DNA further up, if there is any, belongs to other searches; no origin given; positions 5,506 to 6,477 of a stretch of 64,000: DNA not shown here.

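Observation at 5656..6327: Tat-signal L,D-transpeptidase (YkuD domain) in an archaeal genome, nested between the duplicated cassettes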

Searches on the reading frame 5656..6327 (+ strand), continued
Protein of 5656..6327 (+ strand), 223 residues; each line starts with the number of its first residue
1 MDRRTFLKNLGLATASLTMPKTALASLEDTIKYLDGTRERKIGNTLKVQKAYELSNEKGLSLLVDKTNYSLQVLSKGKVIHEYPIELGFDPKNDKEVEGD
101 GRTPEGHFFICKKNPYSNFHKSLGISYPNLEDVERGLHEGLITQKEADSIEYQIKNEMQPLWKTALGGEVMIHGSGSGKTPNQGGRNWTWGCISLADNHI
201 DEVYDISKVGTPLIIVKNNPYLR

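Call 28: search_solved_structures(query=A1, max_evalue=1, show_alignments=4)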
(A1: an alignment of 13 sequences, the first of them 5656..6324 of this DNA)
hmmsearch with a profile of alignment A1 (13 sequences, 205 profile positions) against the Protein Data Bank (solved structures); distinct sequences matched with E-value up to 1: 16.
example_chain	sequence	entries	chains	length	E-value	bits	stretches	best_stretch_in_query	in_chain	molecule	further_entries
8ikr_A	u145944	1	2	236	8.2e-11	45.1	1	54-132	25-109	YkuD domain-containing protein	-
7o21_A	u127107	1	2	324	1.2e-06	31.5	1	46-129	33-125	Uncharacterized conserved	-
6xj6_A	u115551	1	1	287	1.7e-05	27.8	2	159-196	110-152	Pgp2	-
6xj7_A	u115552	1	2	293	1.8e-05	27.7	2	159-196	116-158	Pgp2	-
4xzz_A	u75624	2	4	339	3.4e-05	26.8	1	42-128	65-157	Conserved hypothetical secreted protein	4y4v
1y7m_A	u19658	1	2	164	4.5e-05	26.4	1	166-204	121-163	hypothetical protein BSU14040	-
4a1i_A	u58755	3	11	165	4.8e-05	26.3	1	166-204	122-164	PUTATIVE L, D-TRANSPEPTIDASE YKUD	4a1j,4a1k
2mtz_A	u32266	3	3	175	6.3e-05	25.9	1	166-204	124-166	Putative L,D-transpeptidase YkuD | L, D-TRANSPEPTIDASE YKUD | PUTATIVE L, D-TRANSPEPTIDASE YKUD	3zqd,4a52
6v45_A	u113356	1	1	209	0.00042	23.2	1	165-203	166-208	Probable carnitine operon oxidoreductase caia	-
4lzh_A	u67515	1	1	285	0.011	18.6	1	167-203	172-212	L,D-transpeptidase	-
3zg4_A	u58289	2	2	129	0.011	18.5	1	177-203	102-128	ERFK/YBIS/YCFS/YNHG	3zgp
4lpq_A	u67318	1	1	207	0.016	18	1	165-203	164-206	ErfK/YbiS/YcfS/YnhG family protein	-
6fj1_A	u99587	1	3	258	0.023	17.6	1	177-203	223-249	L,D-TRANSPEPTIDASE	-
9tyw_A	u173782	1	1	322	0.025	17.4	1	166-204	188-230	L,D-TPase catalytic domain-containing protein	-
1zat_A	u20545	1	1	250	0.032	17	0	177-203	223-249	L,D-transpeptidase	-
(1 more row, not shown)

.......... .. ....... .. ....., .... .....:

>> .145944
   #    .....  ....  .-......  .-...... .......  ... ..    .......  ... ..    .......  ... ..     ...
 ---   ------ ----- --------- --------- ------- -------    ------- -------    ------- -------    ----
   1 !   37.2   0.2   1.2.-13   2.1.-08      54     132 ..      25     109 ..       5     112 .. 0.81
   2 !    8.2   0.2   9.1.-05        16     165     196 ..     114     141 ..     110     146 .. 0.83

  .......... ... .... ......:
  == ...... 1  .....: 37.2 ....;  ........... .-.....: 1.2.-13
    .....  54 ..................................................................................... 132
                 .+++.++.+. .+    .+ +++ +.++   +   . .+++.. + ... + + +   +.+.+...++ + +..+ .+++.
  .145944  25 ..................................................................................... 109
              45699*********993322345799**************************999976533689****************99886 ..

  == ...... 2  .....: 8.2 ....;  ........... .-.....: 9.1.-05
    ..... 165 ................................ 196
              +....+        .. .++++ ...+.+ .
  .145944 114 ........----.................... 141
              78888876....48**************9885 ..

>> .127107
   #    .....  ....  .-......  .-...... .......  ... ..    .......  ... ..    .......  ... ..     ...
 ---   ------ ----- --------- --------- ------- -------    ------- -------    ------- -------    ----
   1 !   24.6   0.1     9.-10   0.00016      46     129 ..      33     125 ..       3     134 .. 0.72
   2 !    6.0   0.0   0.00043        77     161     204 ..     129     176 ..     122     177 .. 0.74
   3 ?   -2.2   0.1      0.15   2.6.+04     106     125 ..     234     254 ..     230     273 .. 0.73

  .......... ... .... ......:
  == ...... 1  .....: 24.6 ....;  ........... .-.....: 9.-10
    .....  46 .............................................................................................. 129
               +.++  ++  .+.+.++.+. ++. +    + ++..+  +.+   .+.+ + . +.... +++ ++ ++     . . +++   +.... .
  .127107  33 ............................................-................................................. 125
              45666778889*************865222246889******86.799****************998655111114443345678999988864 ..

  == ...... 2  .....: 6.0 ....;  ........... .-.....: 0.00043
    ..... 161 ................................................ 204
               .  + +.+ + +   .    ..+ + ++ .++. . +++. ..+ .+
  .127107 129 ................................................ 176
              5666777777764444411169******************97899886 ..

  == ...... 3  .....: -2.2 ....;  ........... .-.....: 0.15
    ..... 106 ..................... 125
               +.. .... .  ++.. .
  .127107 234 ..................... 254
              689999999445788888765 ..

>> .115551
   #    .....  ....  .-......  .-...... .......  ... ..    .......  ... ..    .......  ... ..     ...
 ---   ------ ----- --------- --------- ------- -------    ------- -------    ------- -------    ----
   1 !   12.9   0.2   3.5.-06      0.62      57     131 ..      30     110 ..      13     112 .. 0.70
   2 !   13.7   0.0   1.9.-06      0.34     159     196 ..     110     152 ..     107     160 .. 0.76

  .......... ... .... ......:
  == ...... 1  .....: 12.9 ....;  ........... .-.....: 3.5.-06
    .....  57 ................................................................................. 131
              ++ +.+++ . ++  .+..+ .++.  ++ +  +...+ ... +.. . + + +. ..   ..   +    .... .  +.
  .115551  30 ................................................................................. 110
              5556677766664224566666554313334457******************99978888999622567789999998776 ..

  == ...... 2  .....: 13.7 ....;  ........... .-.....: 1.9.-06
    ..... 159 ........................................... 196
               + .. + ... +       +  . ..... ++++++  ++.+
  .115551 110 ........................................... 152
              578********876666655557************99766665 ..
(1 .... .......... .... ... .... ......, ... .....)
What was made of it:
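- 6172..6174 (+): Codon of the catalytic His173 (in IHG). It aligns with the His of DpaA, Pgp2 and Bd1075 (call 28).
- On YkuD / L,D-transpeptidase catalytic domain superfamily (Pfam PF03734): They align with the IHG...GC segment of DpaA, Pgp2 and Bd1075, and fall within the matched segment 121-163 of B. subtilis YkuD (call 28).
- On Csd6/Pgp2/Bd1075-type L,D-carboxypeptidases: The profile aligns to both halves of the domain (call 28).
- Closest known: Canonical L,D-transpeptidases. Different: Sequence similarity is confined to the C-terminal about 40 residues (call 28).
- Tried and rejected: The family profile was needed (call 28).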

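Call 37: predict_structure(alignment_id=A2)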
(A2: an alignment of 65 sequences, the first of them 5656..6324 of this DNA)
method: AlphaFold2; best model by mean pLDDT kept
length: 223 residues; sequences in the alignment: 65
mean_pLDDT: 84.1   pTM: 0.75
mean pLDDT of the five models: 84.1, 83.1, 82.1, 81.3, 79.0
residues with pLDDT >= 90: 142; 70-90: 24; 50-70: 44; < 50: 13
segments of 3 or more residues with pLDDT < 50: 1-3, 11-13, 179-182
pLDDT, mean of each block of 10 residues (from residue 1): 49 51 64 59 69 82 95 94 95 96 97 96 98 98 98 97 95 74 65 96 98 91 62
secondary structure, 60 per line:
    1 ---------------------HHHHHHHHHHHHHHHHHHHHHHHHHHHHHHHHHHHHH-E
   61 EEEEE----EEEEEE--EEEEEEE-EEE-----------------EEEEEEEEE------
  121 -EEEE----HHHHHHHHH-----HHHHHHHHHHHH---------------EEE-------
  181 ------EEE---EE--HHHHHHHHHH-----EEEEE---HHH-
elements in order: H22-58 E60-65 E70-75 E78-84 E86-88 E106-114 E122-125 H130-138 H144-155 E171-173 E187-189 H197-206 E212-216
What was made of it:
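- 5731..5838 (+): Linker, residues 26-61, modelled as one long helix at low confidence. AF2 model: helix 22-58, pLDDT 50-70 (call 37).
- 5839..6300 (+): YkuD catalytic domain, residues 62-215. AF2 pLDDT is above 90 over most of the domain (call 37).
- On YkuD / L,D-transpeptidase catalytic domain superfamily (Pfam PF03734): AF2 pLDDT is above 90 in the domain (call 37).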

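Call 39: fold_search(model_id=the predicted structure, library=pdb)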
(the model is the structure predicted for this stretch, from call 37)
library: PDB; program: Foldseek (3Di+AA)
matches with E <= 10: 548; with E <= 0.001: 78
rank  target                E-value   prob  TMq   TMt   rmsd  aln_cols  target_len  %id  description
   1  7o21_A                4.8e-08  1.00  0.46  0.38   4.0       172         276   22  Structure of Bdellovibrio bacteriovorus Bd1075 (released 2021-04-21)
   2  6xj7_B                1.3e-07  1.00  0.47  0.37   4.0       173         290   22  Crystal structure of the helical cell shape determining protein Pgp2 (K307A mutant) from Campylobacter jejuni (released 2021-03-17)
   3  4xzz_A                1.5e-07  1.00  0.48  0.34   3.8       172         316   22  Structure of Helicobacter pylori Csd6 in the ligand-free state (released 2015-09-02)
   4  6xj7_A                2.0e-07  1.00  0.48  0.37   4.1       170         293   22  Crystal structure of the helical cell shape determining protein Pgp2 (K307A mutant) from Campylobacter jejuni (released 2021-03-17)
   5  1y7m_A                2.2e-07  1.00  0.43  0.58   3.0       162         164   16  Crystal Structure of the B. subtilis YkuD protein at 2 A resolution (released 2005-03-01)
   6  6xj6                  2.3e-07  1.00  0.45  0.36   4.4       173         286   21  Crystal structure of the helical cell shape determining protein Pgp2 from Campylobacter jejuni (released 2021-03-17)
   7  4jmn                  2.6e-07  1.00  0.38  0.40   8.0       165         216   18  Crystal structure of LD transpeptidase LdtMt1 from M. tuberculosis (released 2013-10-23)
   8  7o21_B                4.1e-07  1.00  0.44  0.37   4.0       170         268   21  Structure of Bdellovibrio bacteriovorus Bd1075 (released 2021-04-21)
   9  4xvo_A                5.9e-07  1.00  0.40  0.41   5.3       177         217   16  L,D-transpeptidase from Mycobacterium smegmatis (released 2015-02-11)
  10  4a1i_A                6.3e-07  1.00  0.43  0.57   3.1       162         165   17  ykud from B.subtilis (released 2012-09-26)
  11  5uwv_C                2.1e-06  1.00  0.40  0.27   4.3       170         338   16  Crystal structure of Mycobacterium abscessus L,D-transpeptidase 2 (released 2017-08-16)
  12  6fj1_A                2.4e-06  1.00  0.44  0.39   3.5       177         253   16  Structure of the Ldtfm-avibactam carbamoyl enzyme (released 2019-01-30)
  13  5uwv_A                2.9e-06  1.00  0.40  0.27   4.9       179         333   15  Crystal structure of Mycobacterium abscessus L,D-transpeptidase 2 (released 2017-08-16)
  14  5uwv_D                3.7e-06  1.00  0.39  0.27   4.1       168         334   17  Crystal structure of Mycobacterium abscessus L,D-transpeptidase 2 (released 2017-08-16)
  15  5du7_A                4.2e-06  1.00  0.39  0.25   8.2       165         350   14  Crystal structure of ldtMt2 at 1.79 Angstrom resolution (released 2016-09-28)
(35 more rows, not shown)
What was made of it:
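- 5839..6300 (+): The top 50 Foldseek PDB matches listed are all YkuD-fold proteins (call 39).
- On YkuD / L,D-transpeptidase catalytic domain superfamily (Pfam PF03734): There are 78 PDB matches at E<=1e-3, and the top 50 listed are all YkuD-fold proteins (call 39).
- On Csd6/Pgp2/Bd1075-type L,D-carboxypeptidases: Foldseek ranks 1-4, 6 and 8 are chains of these three proteins (call 39).
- Closest known: L,D-carboxypeptidases Csd6. Same: These are the top three Foldseek matches (E 5e-8 to 2e-7, TM about 0.46-0.48 normalised to the full 223 aa; call 39).
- Closest known: Canonical L,D-transpeptidases. Same: The same fold and the same catalytic His-x(n)-Cys segment (calls 28, 39).
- Foldseek E-values for hydrolases and transpeptidases differ by less than tenfold (call 39).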

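Call 41: find_encoding_contigs(protein=window:5656-6327:+, flank=10000, max_places=4)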
Protein window:5656-6327:+ (223 aa): 3 contigs read that carry it; 3 places shown.
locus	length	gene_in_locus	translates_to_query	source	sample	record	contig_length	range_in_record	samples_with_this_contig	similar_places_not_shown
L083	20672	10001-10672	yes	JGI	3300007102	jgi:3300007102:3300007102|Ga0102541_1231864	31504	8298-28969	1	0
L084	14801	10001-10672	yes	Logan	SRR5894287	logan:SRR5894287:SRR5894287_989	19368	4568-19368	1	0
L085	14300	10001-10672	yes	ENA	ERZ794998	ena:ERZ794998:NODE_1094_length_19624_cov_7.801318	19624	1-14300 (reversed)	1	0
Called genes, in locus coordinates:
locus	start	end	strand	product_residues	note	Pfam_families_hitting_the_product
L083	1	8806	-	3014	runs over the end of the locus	-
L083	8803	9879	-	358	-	-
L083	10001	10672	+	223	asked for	PF03734:YkuD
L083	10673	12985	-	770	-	-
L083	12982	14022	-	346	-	-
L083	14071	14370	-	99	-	-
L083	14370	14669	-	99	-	-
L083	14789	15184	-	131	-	PF09846:OapB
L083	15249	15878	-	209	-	PF00735:Septin (weak), PF03193:RsgA_GTPase (faint), PF00071:Ras (faint), PF01926:MMR_HSR1, PF02421:FeoB_N (weak), PF08477:Roc (faint), PF00009:GTP_EFTU (weak)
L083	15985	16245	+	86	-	-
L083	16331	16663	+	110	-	-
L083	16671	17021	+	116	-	-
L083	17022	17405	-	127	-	-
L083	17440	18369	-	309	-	PF01798:Nop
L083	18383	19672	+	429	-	PF03463:eRF1_1, PF18854:baeRF_family10, PF03464:eRF1_2, PF18859:acVLRF1, PF03465:eRF1_3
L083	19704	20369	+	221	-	PF10263:SprT-like (weak)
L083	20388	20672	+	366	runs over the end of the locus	PF14519:Macro_2, PF01661:Macro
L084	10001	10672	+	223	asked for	PF03734:YkuD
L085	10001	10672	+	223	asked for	PF03734:YkuD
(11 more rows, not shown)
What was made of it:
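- On Horizontally acquired bacterial gene in an archaeon: Call 41 (three assemblies).
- Three independent assemblies (JGI, Logan, ENA) give the same gene order, with archaeal marker genes on the same contig (call 41).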

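Call 50: search_protein_families(library=pfam, alignment_id=A3, max_evalue=0.00001)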
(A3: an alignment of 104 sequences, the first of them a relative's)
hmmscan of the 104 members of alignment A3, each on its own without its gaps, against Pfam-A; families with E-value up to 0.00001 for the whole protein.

A. member 1, L003:6532-7587:+ (352 aa): 1 family
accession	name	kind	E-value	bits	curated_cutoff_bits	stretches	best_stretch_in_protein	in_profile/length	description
PF03747.19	ADP_ribosyl_GH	-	2.5e-34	119.7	26.2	1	10-301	1-287/287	ADP-ribosylglycohydrolase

B. families by the number of members that match (of 104 scanned): 102 families (the first 25 are shown)
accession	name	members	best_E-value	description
PF03734.19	YkuD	12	5.6e-18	L,D-transpeptidase catalytic domain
PF00188.32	CAP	8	4e-19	Cysteine-rich secretory protein family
PF05958.17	tRNA_U5-meth_tr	6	1.2e-12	tRNA (Uracil-5-)-methyltransferase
PF00294.29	PfkB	4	8.4e-43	pfkB family carbohydrate kinase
PF02367.23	TsaE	4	1.8e-33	Threonylcarbamoyl adenosine biosynthesis protein TsaE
PF07998.17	Peptidase_M54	4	8.3e-14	Peptidase family M54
PF08543.17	Phos_pyr_kin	4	3.7e-11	Phosphomethylpyrimidine kinase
PF00005.33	ABC_tran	3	1.2e-34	ABC transporter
PF02113.21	Peptidase_S13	2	5.5e-106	D-Ala-D-Ala carboxypeptidase 3 (S13) family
PF02390.23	Methyltransf_4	2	2.9e-42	Putative methyltransferase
PF01590.32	GAF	2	3.1e-21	GAF domain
PF06123.17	CreD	2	9.4e-20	Inner membrane protein CreD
PF08443.16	RimK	2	1.4e-18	RimK-like ATP-grasp domain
PF13185.12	GAF_2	2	5.9e-17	GAF domain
PF13847.12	Methyltransf_31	2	1.5e-08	Methyltransferase domain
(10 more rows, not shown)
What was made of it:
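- Tried and rejected: Of 104 neighbours, 12 are a second YkuD gene, 8 are CAP, 2 are PBP4-type S13 peptidases and 1 is Ddl (call 50).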

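Call 53: find_related_loci(query=A1, collection=viral_contigs, flank=5000)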
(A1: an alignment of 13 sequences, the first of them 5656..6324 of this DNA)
Query A1 (223 aa) in viral_contigs; peptide patterns used: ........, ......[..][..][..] (x = any residue, [..] = any of these).
24 stretches matched a pattern; 6 encode a relative of the query (tblastn E <= 1e-3); 6 distinct loci.
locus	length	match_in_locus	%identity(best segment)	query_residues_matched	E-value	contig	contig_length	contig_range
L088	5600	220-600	35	64-216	3e-28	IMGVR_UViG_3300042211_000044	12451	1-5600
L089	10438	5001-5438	38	64-222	1e-25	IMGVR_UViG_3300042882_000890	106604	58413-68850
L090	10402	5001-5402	35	64-217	7e-23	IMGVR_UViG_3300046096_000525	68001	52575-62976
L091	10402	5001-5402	35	64-217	7e-23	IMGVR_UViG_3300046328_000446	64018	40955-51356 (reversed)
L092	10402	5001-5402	35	64-217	1e-22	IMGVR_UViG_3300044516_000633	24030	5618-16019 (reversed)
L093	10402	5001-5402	35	62-216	3e-20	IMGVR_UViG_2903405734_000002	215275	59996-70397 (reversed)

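Call 58: find_encoding_contigs(protein=P0231, flank=8000, max_places=3)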
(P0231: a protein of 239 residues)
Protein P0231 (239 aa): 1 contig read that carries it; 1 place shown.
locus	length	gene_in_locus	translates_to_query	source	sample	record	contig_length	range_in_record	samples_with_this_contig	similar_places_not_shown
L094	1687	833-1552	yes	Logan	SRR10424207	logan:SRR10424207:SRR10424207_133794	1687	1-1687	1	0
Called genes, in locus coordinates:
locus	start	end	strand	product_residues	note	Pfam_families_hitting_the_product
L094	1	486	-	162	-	?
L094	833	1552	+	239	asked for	PF03734:YkuD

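Call 63: search_protein_families(library=pfam, proteins=[L094:1-486:-, L083:1-8806:-], max_evalue=0.1)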
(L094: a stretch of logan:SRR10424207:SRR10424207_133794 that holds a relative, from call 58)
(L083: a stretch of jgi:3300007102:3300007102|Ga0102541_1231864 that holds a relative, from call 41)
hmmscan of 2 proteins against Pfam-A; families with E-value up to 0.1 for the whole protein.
L094:1-486:- (162 aa): 3 families
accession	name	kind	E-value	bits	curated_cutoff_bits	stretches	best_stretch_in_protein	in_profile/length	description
PF01346.23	FKBP_N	-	2.4e-11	44.7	22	1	34-127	2-96/97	Domain amino terminal to FKBP-type peptidyl-prolyl isomerase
PF00254.34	FKBP_C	-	1.3e-05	25.8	21.1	1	136-161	4-29/94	FKBP-type peptidyl-prolyl cis-trans isomerase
PF14613.12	HAM1_C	-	0.075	13.6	27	1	61-144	56-137/162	HAM1-like, C-terminal domain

L083:1-8806:- (2935 aa): 1 family
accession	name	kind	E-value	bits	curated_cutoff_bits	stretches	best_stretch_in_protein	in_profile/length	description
PF10602.15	RPN7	-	0.078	13.1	29.6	0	1910-1975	5-68/174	26S proteasome subunit RPN7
